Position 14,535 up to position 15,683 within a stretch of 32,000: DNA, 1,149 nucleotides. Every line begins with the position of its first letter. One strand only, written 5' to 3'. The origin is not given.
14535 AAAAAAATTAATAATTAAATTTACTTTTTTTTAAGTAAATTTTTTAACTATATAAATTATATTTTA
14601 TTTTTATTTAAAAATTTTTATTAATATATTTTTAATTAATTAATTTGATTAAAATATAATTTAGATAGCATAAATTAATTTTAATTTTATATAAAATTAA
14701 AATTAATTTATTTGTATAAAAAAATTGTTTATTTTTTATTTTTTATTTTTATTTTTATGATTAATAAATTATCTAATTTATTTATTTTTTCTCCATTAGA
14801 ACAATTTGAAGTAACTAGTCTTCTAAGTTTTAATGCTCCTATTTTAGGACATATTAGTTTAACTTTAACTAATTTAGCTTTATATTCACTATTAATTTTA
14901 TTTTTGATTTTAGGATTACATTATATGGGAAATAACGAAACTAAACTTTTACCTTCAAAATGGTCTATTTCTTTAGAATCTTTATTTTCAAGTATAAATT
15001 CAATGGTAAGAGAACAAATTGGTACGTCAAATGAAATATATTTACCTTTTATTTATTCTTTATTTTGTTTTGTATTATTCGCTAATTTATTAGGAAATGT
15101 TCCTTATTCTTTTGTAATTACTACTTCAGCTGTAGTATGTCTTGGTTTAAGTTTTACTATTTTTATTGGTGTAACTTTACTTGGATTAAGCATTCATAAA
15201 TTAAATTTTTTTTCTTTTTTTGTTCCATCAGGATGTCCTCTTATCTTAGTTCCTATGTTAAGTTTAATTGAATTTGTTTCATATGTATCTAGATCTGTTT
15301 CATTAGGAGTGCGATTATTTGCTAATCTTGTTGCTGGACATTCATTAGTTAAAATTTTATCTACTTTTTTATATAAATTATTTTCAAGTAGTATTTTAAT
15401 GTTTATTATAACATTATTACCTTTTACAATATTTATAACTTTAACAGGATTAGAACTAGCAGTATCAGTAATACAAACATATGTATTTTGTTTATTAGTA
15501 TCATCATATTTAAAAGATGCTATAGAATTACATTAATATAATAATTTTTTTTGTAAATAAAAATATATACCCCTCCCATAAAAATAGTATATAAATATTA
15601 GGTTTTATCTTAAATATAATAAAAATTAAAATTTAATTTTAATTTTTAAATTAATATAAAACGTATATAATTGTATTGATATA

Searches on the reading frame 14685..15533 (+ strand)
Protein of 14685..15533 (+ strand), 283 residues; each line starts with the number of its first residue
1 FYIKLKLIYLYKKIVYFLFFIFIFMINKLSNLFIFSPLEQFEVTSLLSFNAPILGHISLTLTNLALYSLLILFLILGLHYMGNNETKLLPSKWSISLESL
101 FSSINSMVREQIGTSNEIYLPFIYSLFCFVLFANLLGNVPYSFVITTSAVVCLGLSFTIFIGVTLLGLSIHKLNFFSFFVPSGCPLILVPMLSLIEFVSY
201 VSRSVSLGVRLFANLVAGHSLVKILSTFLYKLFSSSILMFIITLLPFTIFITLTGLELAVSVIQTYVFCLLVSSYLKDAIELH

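Call 25: search_protein_families(library=pfam, max_evalue=1, proteins=[window:14685-15533:+])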
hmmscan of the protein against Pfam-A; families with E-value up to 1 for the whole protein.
seq(283 aa): 1 family
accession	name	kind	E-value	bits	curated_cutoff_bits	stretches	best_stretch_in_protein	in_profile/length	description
PF00119.25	ATP-synt_A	-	6.2e-50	170.5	33.9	1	66-277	2-217/217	ATP synthase A chain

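Call 34: list_cluster_members(proteins=[window:14757-15533:+, window:25929-26102:+, window:26150-26323:+, P0004, P0003])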
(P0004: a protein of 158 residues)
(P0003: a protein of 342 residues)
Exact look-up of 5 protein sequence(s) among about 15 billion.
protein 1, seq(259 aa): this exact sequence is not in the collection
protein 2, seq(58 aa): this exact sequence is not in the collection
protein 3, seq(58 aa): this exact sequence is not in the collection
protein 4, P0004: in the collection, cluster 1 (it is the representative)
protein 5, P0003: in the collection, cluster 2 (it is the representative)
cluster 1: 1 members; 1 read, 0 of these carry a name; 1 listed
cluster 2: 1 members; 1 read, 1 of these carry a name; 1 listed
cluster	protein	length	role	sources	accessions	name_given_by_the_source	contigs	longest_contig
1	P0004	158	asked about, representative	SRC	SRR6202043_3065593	-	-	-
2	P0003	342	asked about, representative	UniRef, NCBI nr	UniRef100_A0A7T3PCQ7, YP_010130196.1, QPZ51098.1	DNA polymerase type B n=1 Tax=Clavaria fumosa TaxID=264083 RepID=A0A7T3PCQ7_9AGAR | DNA polymerase type B [Clavaria fumosa]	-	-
